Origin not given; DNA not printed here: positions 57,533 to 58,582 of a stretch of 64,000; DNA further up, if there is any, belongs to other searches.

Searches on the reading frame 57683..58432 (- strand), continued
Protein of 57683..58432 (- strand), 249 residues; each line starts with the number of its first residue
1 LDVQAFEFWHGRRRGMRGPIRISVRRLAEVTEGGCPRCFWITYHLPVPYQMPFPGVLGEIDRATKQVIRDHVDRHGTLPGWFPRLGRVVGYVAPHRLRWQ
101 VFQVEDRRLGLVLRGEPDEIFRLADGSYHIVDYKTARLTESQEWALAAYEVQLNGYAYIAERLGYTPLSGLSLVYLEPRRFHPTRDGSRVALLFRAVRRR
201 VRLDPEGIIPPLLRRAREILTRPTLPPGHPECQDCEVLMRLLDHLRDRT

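Call 50: find_related_loci(query=A1, collection=viral_contigs, flank=5000)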
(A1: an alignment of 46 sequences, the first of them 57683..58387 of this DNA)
Query A1 (234 aa) in viral_contigs; peptide patterns used: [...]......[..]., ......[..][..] (x = any residue, [..] = any of these).
107 stretches matched a pattern; 1 encode a relative of the query (tblastn E <= 1e-3); 1 distinct loci.
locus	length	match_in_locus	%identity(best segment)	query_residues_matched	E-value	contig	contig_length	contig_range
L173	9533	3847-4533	42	4-227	1e-54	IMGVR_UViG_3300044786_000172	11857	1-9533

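Call 60: search_protein_families(library=phrogs, proteins=[window:57683-58387:-], max_evalue=0.01)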
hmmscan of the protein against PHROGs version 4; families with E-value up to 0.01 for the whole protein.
window:57683-58387:- (234 aa): 4 families
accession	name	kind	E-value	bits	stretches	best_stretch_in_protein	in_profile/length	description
phrog_1218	-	DNA, RNA and nucleotide metabolism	0.00072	19.9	1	91-167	135-212/364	exonuclease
phrog_31195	-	unknown function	0.0026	18.3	1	19-147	16-147/232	-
phrog_298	-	DNA, RNA and nucleotide metabolism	0.0028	18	1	110-168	177-236/293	exonuclease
phrog_466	-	DNA, RNA and nucleotide metabolism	0.005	17.2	1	100-143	275-316/446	exonuclease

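Call 64: find_encoding_contigs(protein=P0125, flank=5000, max_places=2)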
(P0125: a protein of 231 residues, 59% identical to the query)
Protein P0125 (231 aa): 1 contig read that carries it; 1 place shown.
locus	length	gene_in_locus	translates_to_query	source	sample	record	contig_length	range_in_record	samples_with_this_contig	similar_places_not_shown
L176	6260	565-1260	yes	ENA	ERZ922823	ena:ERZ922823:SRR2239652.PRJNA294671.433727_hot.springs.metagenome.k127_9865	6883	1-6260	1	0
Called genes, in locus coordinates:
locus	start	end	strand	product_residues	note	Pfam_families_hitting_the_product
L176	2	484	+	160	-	?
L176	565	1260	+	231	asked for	PF12705:PDDEXK_1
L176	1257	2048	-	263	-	PF02633:Creatininase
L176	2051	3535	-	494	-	PF02463:SMC_N (faint), PF13476:AAA_23 (faint), PF13514:AAA_27 (faint), PF25199:nSTAND_NTPase5 (faint), PF00005:ABC_tran, PF04310:MukB (faint), PF12399:BCA_ABC_TP_C, PF00005:ABC_tran, +4 more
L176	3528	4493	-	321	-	PF02653:BPD_transp_2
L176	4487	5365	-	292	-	PF02653:BPD_transp_2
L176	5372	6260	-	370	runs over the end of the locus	PF13433:Peripla_BP_5, PF13458:Peripla_BP_6, PF01094:ANF_receptor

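Call 80: search_protein_families(library=padloc, alignment_id=A3, max_evalue=0.00001)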
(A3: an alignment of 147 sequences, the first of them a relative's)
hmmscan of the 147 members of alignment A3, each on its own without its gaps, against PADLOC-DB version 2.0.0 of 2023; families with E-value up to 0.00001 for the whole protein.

A. member 1, L001:57-419:+ (121 aa): 2 families
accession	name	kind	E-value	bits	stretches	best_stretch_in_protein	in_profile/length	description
PDLC03478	REase_II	-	1.3e-07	29.6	1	47-117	84-159/219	Type II restriction enzyme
PDLC03566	REase_II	-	1.8e-06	25.7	1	52-116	90-159/235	Type II restriction enzyme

B. families by the number of members that match (of 147 scanned): 49 families (the first 25 are shown)
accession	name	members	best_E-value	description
PDLC04833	PDC-S03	6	2.8e-17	-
PDLC04832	PDC-S03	6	1.6e-15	-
PDLC04835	PDC-S03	3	3.1e-07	-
PDLC03029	MTase_I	1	4.5e-294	Type I methyltransferase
PDLC04819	PDC-S02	1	9.7e-139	-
PDLC04109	PD-T7-4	1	1.3e-89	-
PDLC04815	PDC-S02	1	6.2e-74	-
PDLC03031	MTase_I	1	2.1e-50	Type I methyltransferase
PDLC03022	MTase_I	1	2.2e-43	Type I methyltransferase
PDLC04806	PDC-S02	1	1.1e-39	-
PDLC03027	MTase_I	1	1.4e-39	Type I methyltransferase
PDLC03019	MTase_I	1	1.6e-37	Type I methyltransferase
PDLC03035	MTase_I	1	3.6e-36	Type I methyltransferase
PDLC03021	MTase_I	1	1.5e-34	Type I methyltransferase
PDLC03028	MTase_I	1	3.6e-31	Type I methyltransferase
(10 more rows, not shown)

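Call 81: search_protein_families(library=pfam, alignment_id=A3, max_evalue=0.00001)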
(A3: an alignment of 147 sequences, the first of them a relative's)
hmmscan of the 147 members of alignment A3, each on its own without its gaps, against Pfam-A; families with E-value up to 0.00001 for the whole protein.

A. member 1, L001:57-419:+ (121 aa): 2 families
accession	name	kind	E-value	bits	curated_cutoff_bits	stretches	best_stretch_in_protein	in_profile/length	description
PF01844.29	HNH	-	5.4e-08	33.3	21.4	1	76-119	1-47/47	HNH endonuclease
PF14279.12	HNH_5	-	3.1e-06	27.4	27.5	1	76-119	1-46/56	HNH endonuclease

B. families by the number of members that match (of 147 scanned): 123 families (the first 25 are shown)
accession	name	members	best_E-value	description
PF07690.21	MFS_1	12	2e-43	Major Facilitator Superfamily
PF02601.20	Exonuc_VII_L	9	1.2e-97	Exonuclease VII, large subunit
PF13742.12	tRNA_anti_2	9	2e-33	OB-fold nucleic acid binding domain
PF01336.31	tRNA_anti-codon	9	6.4e-11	OB-fold nucleic acid binding domain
PF07969.17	Amidohydro_3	6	1.4e-29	Amidohydrolase family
PF05685.18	Uma2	6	2.1e-28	Putative restriction endonuclease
PF01979.26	Amidohydro_1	6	1.4e-10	Amidohydrolase family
PF03618.20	Kinase-PPPase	5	1.7e-87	Kinase/pyrophosphorylase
PF00085.26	Thioredoxin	5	3.8e-24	Thioredoxin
PF00155.27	Aminotran_1_2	4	5.9e-66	Aminotransferase class I and II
PF01041.23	DegT_DnrJ_EryC1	4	3e-11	DegT/DnrJ/EryC1/StrS aminotransferase family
PF13098.12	Thioredoxin_2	3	2.2e-08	Thioredoxin-like domain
PF01053.26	Cys_Met_Meta_PP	3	1.7e-06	Cys/Met metabolism PLP-dependent enzyme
PF04551.19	GcpE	2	2.2e-106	GcpE protein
PF00296.26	Bac_luciferase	2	1.7e-50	Luciferase-like monooxygenase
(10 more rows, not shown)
